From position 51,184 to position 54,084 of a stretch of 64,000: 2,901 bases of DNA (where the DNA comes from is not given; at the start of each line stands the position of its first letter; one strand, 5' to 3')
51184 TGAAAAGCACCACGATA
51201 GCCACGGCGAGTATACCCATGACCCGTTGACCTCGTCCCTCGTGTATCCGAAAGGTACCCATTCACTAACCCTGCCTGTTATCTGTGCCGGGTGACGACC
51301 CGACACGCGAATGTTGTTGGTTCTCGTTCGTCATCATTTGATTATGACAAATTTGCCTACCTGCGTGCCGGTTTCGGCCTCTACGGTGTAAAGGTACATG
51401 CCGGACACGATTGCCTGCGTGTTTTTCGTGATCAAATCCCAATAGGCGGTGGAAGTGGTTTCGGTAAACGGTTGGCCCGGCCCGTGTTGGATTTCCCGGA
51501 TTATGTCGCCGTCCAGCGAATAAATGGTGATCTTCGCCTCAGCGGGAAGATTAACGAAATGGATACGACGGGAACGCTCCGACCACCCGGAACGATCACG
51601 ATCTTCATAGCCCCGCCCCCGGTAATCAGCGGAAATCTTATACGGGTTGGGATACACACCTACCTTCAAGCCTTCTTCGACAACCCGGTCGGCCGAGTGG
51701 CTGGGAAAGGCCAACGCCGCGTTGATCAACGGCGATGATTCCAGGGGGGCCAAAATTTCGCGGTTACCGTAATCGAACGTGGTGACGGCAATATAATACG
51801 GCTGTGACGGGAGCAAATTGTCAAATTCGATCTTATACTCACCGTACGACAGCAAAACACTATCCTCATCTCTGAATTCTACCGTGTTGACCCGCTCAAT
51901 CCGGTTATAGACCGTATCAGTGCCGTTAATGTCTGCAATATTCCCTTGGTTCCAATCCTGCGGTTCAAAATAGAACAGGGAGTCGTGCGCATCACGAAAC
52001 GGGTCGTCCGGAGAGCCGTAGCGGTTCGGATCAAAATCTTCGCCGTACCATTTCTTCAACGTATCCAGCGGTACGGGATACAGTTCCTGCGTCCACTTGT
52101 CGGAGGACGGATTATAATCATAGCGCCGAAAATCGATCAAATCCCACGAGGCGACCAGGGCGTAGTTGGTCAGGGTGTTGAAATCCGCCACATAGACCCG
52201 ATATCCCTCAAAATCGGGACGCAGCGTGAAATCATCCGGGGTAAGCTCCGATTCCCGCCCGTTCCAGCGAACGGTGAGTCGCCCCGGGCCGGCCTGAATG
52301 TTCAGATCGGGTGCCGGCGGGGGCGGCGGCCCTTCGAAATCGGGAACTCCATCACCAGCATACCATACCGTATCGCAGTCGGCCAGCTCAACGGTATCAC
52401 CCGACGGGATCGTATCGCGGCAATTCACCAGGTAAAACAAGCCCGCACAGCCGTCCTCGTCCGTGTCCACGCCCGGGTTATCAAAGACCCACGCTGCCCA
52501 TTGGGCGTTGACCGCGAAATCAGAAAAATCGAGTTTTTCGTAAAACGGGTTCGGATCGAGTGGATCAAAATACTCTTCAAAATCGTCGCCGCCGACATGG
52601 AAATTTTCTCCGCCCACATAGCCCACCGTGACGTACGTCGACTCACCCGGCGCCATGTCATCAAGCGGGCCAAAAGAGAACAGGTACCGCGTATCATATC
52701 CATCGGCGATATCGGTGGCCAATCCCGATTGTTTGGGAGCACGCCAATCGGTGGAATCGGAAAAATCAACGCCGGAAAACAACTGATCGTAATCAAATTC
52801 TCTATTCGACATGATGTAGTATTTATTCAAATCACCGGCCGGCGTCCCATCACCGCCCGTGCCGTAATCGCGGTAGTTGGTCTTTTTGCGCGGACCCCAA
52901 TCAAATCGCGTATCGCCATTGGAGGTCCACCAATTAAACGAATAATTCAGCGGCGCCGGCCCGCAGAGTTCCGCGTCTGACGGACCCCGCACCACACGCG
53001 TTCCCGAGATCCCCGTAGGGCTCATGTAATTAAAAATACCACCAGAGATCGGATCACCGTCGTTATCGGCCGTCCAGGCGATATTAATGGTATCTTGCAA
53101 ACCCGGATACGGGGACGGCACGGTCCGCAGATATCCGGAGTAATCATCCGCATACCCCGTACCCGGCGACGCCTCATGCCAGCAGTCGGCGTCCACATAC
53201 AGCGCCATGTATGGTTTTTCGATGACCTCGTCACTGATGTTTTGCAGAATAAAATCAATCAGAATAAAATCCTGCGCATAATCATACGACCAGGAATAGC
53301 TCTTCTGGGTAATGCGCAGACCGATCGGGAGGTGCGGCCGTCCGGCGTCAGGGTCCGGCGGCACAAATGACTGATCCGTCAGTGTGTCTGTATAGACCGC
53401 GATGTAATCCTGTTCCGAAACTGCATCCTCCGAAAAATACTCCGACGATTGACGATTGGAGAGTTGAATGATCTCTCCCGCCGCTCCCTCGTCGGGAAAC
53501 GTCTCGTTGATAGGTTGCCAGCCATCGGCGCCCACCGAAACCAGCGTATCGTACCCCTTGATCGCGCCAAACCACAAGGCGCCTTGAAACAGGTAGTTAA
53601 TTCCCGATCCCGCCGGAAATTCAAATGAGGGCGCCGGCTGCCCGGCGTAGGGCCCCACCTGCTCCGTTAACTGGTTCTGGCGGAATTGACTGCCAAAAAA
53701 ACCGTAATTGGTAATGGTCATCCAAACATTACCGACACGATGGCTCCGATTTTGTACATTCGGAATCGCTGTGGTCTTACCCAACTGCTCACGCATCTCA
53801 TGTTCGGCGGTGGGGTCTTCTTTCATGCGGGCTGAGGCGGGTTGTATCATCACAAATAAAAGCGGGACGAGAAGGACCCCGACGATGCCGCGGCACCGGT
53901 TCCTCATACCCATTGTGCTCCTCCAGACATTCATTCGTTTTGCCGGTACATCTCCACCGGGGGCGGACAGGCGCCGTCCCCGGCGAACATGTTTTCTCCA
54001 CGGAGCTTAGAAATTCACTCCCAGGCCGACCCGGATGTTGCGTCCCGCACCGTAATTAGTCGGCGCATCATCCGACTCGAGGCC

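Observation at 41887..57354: Seven-gene outer-membrane module: Oar/SusC-like TonB-dependent barrel, three paralogous ~870-aa cargo-like proteins interleaved with two PorV-like barrels, and a 651-aa lipoprotein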

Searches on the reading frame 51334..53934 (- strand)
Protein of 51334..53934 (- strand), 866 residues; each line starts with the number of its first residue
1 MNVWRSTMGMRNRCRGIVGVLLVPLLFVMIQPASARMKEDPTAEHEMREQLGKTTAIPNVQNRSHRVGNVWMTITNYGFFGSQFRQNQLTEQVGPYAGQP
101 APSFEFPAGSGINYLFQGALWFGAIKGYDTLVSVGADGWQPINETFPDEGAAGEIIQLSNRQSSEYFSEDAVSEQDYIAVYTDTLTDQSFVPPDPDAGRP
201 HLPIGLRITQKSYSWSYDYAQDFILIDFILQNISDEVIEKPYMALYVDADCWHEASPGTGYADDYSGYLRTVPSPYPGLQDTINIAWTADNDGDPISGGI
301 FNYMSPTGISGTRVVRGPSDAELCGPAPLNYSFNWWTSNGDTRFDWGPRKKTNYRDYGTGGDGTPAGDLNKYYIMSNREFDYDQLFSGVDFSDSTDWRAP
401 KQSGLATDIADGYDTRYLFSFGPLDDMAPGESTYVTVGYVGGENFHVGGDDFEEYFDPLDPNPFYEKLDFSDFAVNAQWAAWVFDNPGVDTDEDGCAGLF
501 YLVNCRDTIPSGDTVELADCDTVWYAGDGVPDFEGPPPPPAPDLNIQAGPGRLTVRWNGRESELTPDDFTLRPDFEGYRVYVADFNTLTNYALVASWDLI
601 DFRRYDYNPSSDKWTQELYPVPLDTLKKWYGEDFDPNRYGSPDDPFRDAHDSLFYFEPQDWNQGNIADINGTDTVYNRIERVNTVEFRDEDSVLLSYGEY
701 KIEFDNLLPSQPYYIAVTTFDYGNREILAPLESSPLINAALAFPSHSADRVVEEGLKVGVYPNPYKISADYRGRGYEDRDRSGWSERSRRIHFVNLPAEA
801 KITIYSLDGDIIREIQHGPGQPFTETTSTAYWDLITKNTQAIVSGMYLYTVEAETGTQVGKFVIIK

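Call 4: search_protein_families(library=pfam, proteins=[window:51334-53934:-], max_evalue=0.1)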
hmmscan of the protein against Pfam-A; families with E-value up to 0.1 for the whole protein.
window:51334-53934:- (866 aa): 1 family
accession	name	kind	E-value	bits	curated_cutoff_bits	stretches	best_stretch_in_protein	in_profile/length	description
PF18962.6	Por_Secre_tail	-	0.0051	17.5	27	1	799-864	21-75/75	Secretion system C-terminal sorting domain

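Call 5: search_protein_families(library=ncbifam, proteins=[window:51334-53934:-], max_evalue=0.1)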
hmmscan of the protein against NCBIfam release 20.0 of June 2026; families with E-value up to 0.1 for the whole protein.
window:51334-53934:- (866 aa): 2 families
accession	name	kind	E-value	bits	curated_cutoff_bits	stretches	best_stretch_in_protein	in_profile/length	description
TIGR04183.1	Por_Secre_tail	domain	0.00028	20.8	23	1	793-864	14-71/72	T9SS type A sorting domain-containing protein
NF033707.1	T9SS_sortase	equivalog_domain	0.01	13.4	420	1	798-855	1023-1079/1095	type IX secretion system sortase PorU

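Call 12: find_homologous_proteins(query=window:51334-53934:-, max_evalue=0.00001)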
Query window:51334-53934:- (866 aa): 1879 proteins with E <= 0.00001 among 8000 candidates; the best 120 are listed.
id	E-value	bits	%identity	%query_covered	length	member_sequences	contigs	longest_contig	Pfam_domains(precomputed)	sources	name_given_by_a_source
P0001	0.0e+0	2033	100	99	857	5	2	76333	-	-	-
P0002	0.0e+0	1541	75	100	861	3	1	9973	-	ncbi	-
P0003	0.0e+0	1535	77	97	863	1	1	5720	-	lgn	-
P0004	0.0e+0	1526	76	98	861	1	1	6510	-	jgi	-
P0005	0.0e+0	1518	76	99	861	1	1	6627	-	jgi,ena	-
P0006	0.0e+0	1483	75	98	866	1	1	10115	-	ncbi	-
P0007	0.0e+0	1437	72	98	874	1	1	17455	-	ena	-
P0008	0.0e+0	1235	63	100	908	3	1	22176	-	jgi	-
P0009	0.0e+0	1234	62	98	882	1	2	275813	-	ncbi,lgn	-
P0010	0.0e+0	1212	62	99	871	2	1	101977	-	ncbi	-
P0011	0.0e+0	1211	63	98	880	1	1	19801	-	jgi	-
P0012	0.0e+0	1210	71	86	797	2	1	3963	-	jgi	-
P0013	0.0e+0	1208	62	100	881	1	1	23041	-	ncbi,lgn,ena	-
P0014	0.0e+0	1202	61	99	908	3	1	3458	-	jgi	-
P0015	0.0e+0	1188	63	96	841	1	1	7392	-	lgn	-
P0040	3.4e-271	921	51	99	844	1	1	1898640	-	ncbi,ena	-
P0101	7.9e-218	744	44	98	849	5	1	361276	-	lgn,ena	-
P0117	7.4e-215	734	45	94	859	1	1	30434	-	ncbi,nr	ncbi:MAG: hypothetical protein GY841_08190 [FCB group bacterium]|nr:hypothetical protein [FCB group 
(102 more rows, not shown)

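Call 13: find_encoding_contigs(protein=P0040, flank=10000, max_places=2)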
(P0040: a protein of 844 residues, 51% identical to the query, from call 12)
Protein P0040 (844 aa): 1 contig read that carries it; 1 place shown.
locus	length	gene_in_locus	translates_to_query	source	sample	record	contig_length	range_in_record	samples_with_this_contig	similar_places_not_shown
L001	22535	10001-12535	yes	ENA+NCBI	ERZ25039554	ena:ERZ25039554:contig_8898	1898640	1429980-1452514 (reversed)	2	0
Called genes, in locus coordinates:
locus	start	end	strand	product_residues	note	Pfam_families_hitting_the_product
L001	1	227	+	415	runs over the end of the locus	PF00109:ketoacyl-synt, PF02801:Ketoacyl-synt_C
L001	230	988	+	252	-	PF14622:Ribonucleas_3_3, PF00636:Ribonuclease_3, PF00035:dsrm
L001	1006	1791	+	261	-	PF01012:ETF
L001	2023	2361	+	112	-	-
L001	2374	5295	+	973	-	PF13424:TPR_12 (weak), PF17874:TPR_MalT, PF13424:TPR_12 (weak), PF01590:GAF (weak), PF00158:Sigma54_activat, PF14532:Sigma54_activ_2, PF25601:AAA_lid_14, PF02954:HTH_8, +6 more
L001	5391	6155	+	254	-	PF21948:LplA-B_cat, PF03099:BPL_LplA_LipB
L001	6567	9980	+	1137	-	PF13620:CarboxypepD_reg, PF13715:CarbopepD_reg_2, PF07715:Plug, PF00593:TonB_dep_Rec_b-barrel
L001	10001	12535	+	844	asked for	-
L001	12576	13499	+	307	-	PF19572:PorV (faint)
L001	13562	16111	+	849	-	-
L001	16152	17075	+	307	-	PF19572:PorV (faint)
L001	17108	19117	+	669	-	-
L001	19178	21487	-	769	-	PF07719:TPR_2 (faint), PF13181:TPR_8 (faint), PF13231:PMT_2, PF13432:TPR_16 (faint), PF13176:TPR_7 (faint), PF12895:ANAPC3 (faint), PF24575:TPR_Slam (faint), PF00515:TPR_1 (weak), +8 more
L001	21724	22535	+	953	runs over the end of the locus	PF00082:Peptidase_S8, PF13860:FlgD_ig, PF18962:Por_Secre_tail (weak)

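Call 14: find_encoding_contigs(protein=P0117, flank=10000, max_places=2)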
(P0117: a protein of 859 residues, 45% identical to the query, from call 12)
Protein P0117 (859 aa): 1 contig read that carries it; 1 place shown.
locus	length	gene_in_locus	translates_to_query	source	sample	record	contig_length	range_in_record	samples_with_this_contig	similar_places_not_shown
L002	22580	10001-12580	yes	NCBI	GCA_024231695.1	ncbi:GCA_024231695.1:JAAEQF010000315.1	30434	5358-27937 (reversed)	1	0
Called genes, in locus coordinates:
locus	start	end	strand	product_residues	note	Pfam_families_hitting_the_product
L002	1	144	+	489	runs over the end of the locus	PF21033:RMD1-3 (faint), PF07719:TPR_2 (faint), PF00515:TPR_1 (weak), PF13414:TPR_11, PF13424:TPR_12 (weak), PF13181:TPR_8 (weak), PF17874:TPR_MalT, PF13424:TPR_12, +11 more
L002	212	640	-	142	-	-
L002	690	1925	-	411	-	PF00155:Aminotran_1_2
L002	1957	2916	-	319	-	PF01073:3Beta_HSD, PF01370:Epimerase, PF02719:Polysacc_synt_2, PF04321:RmlD_sub_bind, PF16363:GDP_Man_Dehyd, PF07993:NAD_binding_4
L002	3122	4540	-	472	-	PF03051:Peptidase_C1_2, PF00112:Peptidase_C1 (faint)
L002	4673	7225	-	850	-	-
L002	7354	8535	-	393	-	-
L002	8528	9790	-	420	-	PF07690:MFS_1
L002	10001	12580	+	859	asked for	-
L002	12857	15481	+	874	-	-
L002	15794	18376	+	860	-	-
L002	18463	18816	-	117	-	PF00903:Glyoxalase (weak)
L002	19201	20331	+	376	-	PF02073:Peptidase_M29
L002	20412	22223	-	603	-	PF13687:DUF4153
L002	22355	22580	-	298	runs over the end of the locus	PF00892:EamA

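Call 15: find_encoding_contigs(protein=P0101, flank=10000, max_places=2)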
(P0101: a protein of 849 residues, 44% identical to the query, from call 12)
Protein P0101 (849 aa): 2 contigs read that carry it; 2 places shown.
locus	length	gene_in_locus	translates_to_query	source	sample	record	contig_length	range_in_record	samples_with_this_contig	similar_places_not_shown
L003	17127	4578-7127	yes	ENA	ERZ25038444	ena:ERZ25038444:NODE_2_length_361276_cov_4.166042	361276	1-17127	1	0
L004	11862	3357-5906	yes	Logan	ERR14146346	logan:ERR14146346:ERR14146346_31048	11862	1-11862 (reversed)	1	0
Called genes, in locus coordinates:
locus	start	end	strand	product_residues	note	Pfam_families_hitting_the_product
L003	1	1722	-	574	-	?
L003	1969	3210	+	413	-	PF01306:LacY_symp (weak), PF07690:MFS_1, PF12832:MFS_1_like, PF07690:MFS_1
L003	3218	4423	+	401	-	-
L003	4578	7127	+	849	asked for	-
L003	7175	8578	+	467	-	PF03051:Peptidase_C1_2, PF00112:Peptidase_C1 (faint)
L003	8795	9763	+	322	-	PF01073:3Beta_HSD (weak), PF01370:Epimerase, PF02719:Polysacc_synt_2 (weak), PF04321:RmlD_sub_bind, PF16363:GDP_Man_Dehyd, PF07993:NAD_binding_4 (weak)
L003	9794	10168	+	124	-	PF01648:ACPS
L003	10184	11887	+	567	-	PF00501:AMP-binding, PF13193:AMP-binding_C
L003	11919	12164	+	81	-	-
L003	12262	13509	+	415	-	PF00155:Aminotran_1_2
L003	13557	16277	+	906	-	PF02629:CoA_binding, PF13380:CoA_binding_2, PF13607:Succ_CoA_lig, PF19045:Ligase_CoA_2, PF13549:ATP-grasp_5, PF00583:Acetyltransf_1, PF13302:Acetyltransf_3 (weak)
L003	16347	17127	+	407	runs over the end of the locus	PF00155:Aminotran_1_2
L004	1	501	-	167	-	?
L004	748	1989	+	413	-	PF01306:LacY_symp (weak), PF07690:MFS_1, PF12832:MFS_1_like, PF07690:MFS_1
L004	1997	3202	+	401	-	-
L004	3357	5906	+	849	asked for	-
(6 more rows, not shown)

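Call 19: search_solved_structures(query=A3, max_evalue=1, show_alignments=2)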
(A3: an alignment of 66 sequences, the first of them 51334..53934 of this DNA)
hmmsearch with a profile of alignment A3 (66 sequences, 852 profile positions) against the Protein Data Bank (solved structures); distinct sequences matched with E-value up to 1: 0.

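Call 37: predict_structure(alignment_id=A3)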
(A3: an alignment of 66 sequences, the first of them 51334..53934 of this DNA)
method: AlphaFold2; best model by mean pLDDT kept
length: 866 residues; sequences in the alignment: 66
mean_pLDDT: 83.1   pTM: 0.77
mean pLDDT of the five models: 83.1, 82.1, 80.4, 79.6, 78.1
residues with pLDDT >= 90: 340; 70-90: 398; 50-70: 75; < 50: 53
segments of 3 or more residues with pLDDT < 50: 1-13, 31-50, 52-54, 667-675
pLDDT, mean of each block of 10 residues (from residue 1): 37 57 66 44 49 69 92 95 89 85 93 94 92 90 92 93 85 94 91 85 95 88 96 95 94 80 89 73 89 89 92 88 80 87 86 79 86 85 89 86 88 91 93 95 95 95 95 91 88 88 74 77 82 80 88 92 81 85 79 87 87 80 89 93 92 89 58 61 87 87 85 89 63 83 84 85 57 61 58 89 89 88 85 64 78 91 75
secondary structure, 60 per line:
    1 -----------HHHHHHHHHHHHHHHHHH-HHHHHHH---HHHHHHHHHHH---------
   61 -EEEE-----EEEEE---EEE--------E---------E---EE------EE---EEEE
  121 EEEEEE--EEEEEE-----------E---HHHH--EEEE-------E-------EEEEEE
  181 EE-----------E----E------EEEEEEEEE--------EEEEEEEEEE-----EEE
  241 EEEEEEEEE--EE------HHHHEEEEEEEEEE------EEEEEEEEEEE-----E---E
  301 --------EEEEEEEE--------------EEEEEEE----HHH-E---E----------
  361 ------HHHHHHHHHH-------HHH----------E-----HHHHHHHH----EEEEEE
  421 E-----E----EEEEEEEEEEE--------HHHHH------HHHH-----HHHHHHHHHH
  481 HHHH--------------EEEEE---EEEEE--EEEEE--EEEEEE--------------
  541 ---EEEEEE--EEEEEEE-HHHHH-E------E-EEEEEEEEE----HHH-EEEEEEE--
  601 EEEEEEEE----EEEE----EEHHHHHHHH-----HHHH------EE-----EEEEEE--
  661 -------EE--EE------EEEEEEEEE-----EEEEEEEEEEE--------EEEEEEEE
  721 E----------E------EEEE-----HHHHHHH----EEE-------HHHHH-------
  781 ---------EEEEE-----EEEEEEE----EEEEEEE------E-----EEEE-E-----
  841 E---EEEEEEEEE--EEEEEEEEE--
elements in order (helices of 4 or more, strands of 3 or more residues): H12-29 H31-37 H41-51 E62-65 E71-75 E79-81 E117-126 E129-134 H150-153 E156-159 E175-182 E206-214 E223-232 E238-249 H260-263 E264-273 E280-290 E309-316 E331-337 H367-376 H403-410 E415-421 E432-442 H451-455 H462-465 H471-484 E499-503 E507-511 E514-518 E521-526 E544-549 E552-558 H560-564 E575-583 E592-598 E601-608 E613-616 H623-630 H636-639 E653-658 E680-688 E694-704 E713-721 E739-742 H748-754 E759-761 H769-773 E790-794 E800-806 E811-817 E830-833 E845-853 E856-864

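Call 39: fold_search(model_id=the predicted structure, library=pdb)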
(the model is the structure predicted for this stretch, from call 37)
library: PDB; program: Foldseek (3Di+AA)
matches with E <= 10: 1205; with E <= 0.001: 35
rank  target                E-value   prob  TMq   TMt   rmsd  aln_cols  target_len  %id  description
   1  9ju0_BBB              1.1e-07  1.00  0.21  0.21  16.0       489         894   10  C-terminally truncated dextran dextrinase bound with acarbose (released 2025-09-03)
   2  9ju0_CCC              3.0e-07  1.00  0.20  0.20  16.4       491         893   10  C-terminally truncated dextran dextrinase bound with acarbose (released 2025-09-03)
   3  9ju0_AAA              1.1e-06  1.00  0.20  0.20  16.3       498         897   10  C-terminally truncated dextran dextrinase bound with acarbose (released 2025-09-03)
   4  7w2v                  3.6e-06  1.00  0.19  0.20  12.5       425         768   12  Crystal structure of TxGH116 R786A mutant from Thermoanaerobacterium xylanolyticum with glucose (released 2022-04-06)
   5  7w2s                  4.2e-06  1.00  0.19  0.21  12.3       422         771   12  Crystal structure of TxGH116 E730A mutant from Thermoanaerobacterium xylanolyticum with glucose (released 2022-04-06)
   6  7dks                  6.1e-06  1.00  0.18  0.20  12.4       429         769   12  Crystal structure of TxGH116 E441A nucleophile mutant from Thermoanaerobacterium xylanolyticum (released 2021-06-23)
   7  8i5o                  6.7e-06  1.00  0.18  0.20  12.6       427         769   11  Crystal structure of TxGH116 D593A acid/base mutant from Thermoanaerobacterium xylanolyticum (released 2023-05-03)
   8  5bvu                  7.1e-06  1.00  0.19  0.21  12.0       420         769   12  Crystal structure of Thermoanaerobacterium xylolyticum GH116 beta-glucosidase (released 2016-05-18)
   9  8ic6_A                9.2e-06  1.00  0.20  0.20  13.4       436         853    9  exo-beta-D-arabinanase ExoMA2 from Microbacterium arabinogalactanolyticum in complex with Tris (released 2023-08-16)
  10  5ost                  1.9e-05  1.00  0.19  0.21  12.8       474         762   10  Beta-glucosidase from Thermoanaerobacterium xylolyticum GH116 in complex with Gluco-1H-imidazole (released 2018-04-11)
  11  3is0                  3.3e-05  0.85  0.09  0.17  26.9       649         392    8  Crystal structure of functional region of UafA from Staphylococcus saprophyticus in the presence of cholesterol (released 2010-09-08)
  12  9oz1_A                5.0e-05  0.15  0.07  0.07  44.4       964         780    9  Cryo-EM structure of chicken ROS1 in apo-state. Cryo-EM refinement is focused on the "leg" region of chicken ROS1. (released 2026-02-25)
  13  8rfe_A                5.6e-05  1.00  0.20  0.07  12.8       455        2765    9  CgsiGP2 sample in nanodisc (released 2024-03-20)
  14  6za2_A                5.9e-05  0.87  0.08  0.07  30.0       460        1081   14  Crystal structure of dimeric latent PorU from Porphyromonas gingivalis (released 2021-09-29)
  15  3is1                  7.2e-05  0.77  0.09  0.17  27.1       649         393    8  Crystal structure of functional region of UafA from Staphylococcus saprophyticus in C2 form at 2.45 angstrom resolution (released 2010-09-08)
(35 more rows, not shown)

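Call 45: search_protein_families(library=ncbifam, proteins=[L003:3218-4423:+, L002:7354-8535:-, L001:12576-13499:+], max_evalue=0.01)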
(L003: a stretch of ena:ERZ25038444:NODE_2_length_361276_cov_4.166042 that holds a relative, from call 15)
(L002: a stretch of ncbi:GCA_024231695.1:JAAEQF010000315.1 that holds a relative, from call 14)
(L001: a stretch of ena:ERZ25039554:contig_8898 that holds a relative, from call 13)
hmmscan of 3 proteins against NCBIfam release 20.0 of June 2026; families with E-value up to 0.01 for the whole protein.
L003:3218-4423:+ (401 aa): 0 families

L002:7354-8535:- (393 aa): 0 families

L001:12576-13499:+ (307 aa): 4 families
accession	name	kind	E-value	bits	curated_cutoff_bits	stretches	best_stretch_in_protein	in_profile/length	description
NF033709.1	PorV_fam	subfamily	2.5e-61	208.1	90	1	26-307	1-326/326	PorV/PorQ family protein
NF033711.1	T9SS_PorQ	equivalog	2e-33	115.8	220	1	4-213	3-209/335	type IX secretion system protein PorQ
NF052325.1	PorVQ2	equivalog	2.4e-21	76.1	325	1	20-179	18-187/354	putative type IX sorting system protein PorV2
NF033710.1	T9SS_OM_PorV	equivalog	1.2e-17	64.2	250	1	22-230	19-244/367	type IX secretion system outer membrane channel protein PorV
